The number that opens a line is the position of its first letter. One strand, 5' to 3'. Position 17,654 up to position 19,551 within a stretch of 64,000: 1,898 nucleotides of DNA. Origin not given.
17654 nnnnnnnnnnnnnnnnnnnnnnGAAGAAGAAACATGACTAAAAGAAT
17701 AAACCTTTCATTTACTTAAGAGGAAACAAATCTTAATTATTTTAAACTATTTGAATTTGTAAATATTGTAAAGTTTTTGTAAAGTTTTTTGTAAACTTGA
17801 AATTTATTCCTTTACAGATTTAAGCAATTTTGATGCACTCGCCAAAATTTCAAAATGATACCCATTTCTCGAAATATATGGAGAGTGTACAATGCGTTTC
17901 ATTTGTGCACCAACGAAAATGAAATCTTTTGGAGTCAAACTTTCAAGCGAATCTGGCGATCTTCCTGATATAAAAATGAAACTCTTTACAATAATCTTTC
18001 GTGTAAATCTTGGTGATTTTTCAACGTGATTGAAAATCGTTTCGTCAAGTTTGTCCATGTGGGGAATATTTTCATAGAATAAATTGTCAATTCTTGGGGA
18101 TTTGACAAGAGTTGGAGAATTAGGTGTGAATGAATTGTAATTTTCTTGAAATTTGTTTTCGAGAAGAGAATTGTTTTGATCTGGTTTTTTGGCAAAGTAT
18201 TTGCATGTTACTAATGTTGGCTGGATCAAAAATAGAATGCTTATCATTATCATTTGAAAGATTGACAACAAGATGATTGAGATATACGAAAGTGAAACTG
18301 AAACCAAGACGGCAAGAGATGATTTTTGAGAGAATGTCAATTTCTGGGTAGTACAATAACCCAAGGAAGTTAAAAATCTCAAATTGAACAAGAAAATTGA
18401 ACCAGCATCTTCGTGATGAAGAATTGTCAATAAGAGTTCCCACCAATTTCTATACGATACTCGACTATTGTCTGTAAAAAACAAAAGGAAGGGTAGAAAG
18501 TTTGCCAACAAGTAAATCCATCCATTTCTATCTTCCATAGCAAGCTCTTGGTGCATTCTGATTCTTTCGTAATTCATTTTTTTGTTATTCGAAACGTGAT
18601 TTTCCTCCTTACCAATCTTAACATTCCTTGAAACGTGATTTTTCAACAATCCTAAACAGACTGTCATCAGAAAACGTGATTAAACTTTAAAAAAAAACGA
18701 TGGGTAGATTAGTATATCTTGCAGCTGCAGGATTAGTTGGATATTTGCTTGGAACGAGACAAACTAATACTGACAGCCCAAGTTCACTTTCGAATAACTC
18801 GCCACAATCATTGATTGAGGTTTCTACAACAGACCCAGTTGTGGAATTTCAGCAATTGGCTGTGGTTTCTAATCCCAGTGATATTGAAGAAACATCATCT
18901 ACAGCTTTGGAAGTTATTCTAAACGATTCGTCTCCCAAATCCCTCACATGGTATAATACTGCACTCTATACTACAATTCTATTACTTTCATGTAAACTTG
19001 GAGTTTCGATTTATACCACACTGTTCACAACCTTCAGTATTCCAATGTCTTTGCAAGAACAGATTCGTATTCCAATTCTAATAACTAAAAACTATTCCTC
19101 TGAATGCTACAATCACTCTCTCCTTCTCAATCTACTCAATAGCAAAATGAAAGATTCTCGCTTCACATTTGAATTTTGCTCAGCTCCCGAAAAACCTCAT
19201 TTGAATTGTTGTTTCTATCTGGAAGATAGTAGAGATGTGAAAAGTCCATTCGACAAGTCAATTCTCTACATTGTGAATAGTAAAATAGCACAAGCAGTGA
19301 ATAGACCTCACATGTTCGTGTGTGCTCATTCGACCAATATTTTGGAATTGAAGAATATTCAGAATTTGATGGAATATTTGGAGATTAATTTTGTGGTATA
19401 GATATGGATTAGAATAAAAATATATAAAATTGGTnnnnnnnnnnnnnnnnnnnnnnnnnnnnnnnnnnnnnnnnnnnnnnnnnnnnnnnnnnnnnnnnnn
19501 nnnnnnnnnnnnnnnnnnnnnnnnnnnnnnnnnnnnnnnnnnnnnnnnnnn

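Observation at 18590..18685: Triplet of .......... motifs at ~40-bp phasing in a 120-bp divergent promoter, implying a mis-called start codon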

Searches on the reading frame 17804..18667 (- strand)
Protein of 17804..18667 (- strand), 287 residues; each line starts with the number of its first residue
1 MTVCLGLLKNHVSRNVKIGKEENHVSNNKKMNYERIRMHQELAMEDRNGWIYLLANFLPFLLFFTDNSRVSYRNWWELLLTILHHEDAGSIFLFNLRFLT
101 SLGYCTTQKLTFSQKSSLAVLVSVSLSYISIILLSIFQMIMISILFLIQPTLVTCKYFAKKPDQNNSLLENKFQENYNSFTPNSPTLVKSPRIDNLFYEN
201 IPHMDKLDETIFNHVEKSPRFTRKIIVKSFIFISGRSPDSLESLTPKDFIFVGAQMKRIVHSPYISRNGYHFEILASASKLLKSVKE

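Call 9: search_protein_families(library=pfam, proteins=[window:17804-18667:-], max_evalue=0.01)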
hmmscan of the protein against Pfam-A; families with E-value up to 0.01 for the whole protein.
window:17804-18667:- (287 aa): 0 families

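Call 14: find_homologous_proteins(query=window:17804-18667:-, max_evalue=0.001)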
Query window:17804-18667:- (287 aa): 1 proteins with E <= 0.001 among 729 candidates.
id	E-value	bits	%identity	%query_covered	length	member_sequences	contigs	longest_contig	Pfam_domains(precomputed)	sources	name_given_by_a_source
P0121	3.2e-165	566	100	90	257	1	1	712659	-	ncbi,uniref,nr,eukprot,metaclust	ncbi:predicted protein [Naegleria gruberi]|uniref:Predicted protein n=1 Tax=Naegleria gruberi TaxID=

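Call 16: find_encoding_contigs(protein=P0121, flank=10000, max_places=4)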
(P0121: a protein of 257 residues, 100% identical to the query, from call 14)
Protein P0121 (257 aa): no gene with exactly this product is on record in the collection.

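Call 25: find_encoding_contigs(protein=window:17804-18667:-, flank=5000, max_places=6)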
Protein window:17804-18667:- (287 aa): no gene with exactly this product is on record in the collection.

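Call 55: search_protein_families(library=pfam, proteins=[window:17804-18577:-], max_evalue=10)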
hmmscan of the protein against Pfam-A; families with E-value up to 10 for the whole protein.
window:17804-18577:- (257 aa): 0 families

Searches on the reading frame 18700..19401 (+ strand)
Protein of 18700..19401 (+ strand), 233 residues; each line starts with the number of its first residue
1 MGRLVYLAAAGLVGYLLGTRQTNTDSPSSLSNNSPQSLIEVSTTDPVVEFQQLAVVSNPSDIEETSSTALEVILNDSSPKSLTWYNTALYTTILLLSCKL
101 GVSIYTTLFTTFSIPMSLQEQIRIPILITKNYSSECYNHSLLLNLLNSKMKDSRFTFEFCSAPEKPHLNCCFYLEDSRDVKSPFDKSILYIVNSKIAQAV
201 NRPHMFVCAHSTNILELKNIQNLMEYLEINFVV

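Call 9: search_protein_families(library=pfam, proteins=[window:18700-19401:+], max_evalue=0.01)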
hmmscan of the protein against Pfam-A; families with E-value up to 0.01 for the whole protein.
window:18700-19401:+ (233 aa): 0 families

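Call 24: find_encoding_contigs(protein=window:18700-19401:+, flank=5000, max_places=6)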
Protein window:18700-19401:+ (233 aa): no gene with exactly this product is on record in the collection.

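Call 35: search_protein_representatives(protein=window:18700-19401:+)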
Query: 233 residues. Proteins with E-value up to 0.001 (for the whole library): 0; up to 1e-10: 0; up to 1e-30: 0. The best 0 are listed.

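Call 43: list_cluster_members(proteins=[P0121, window:18700-19401:+, window:16332-17675:+, window:13672-15783:-, window:25742-26947:-, window:27120-28250:+, window:19435-23391:-, window:28277-29521:-, window:17804-18667:-])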
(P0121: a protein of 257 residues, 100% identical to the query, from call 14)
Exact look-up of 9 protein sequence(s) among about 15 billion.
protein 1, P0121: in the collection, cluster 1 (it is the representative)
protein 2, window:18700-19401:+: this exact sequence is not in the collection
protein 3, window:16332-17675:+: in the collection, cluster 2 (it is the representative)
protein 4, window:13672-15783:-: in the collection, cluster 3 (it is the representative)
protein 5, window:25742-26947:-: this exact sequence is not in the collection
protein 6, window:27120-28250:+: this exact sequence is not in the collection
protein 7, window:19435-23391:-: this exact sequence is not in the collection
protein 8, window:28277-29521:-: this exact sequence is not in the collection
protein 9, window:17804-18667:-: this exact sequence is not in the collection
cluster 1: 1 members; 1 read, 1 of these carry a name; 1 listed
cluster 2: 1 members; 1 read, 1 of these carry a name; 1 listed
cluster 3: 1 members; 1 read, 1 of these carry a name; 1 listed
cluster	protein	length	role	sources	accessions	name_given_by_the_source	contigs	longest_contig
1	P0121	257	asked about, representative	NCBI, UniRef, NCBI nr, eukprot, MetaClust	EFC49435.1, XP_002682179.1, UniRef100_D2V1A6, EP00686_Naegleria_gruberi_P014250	predicted protein [Naegleria gruberi] | Predicted protein n=1 Tax=Naegleria gruberi TaxID=5762 RepID=D2V1A6_NAEGR | uncharacterized protein NAEGRDRAFT_62816 [Naegleria gruberi]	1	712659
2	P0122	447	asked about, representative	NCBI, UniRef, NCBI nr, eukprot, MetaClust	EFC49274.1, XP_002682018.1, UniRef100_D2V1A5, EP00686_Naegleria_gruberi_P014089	predicted protein [Naegleria gruberi] | Predicted protein n=1 Tax=Naegleria gruberi TaxID=5762 RepID=D2V1A5_NAEGR | uncharacterized protein NAEGRDRAFT_62815 [Naegleria gruberi]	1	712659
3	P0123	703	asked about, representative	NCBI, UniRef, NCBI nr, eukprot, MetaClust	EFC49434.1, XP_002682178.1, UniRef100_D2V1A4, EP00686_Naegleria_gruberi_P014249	hypothetical protein NAEGRDRAFT_78219 [Naegleria gruberi] | Uncharacterized protein n=1 Tax=Naegleria gruberi TaxID=5762 RepID=D2V1A4_NAEGR | uncharacterized protein NAEGRDRAFT_78219 [Naegleria gruberi]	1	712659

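Call 55: search_protein_families(library=pfam, proteins=[window:18700-19401:+], max_evalue=10)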
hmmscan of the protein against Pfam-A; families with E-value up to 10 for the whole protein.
window:18700-19401:+ (233 aa): 0 families
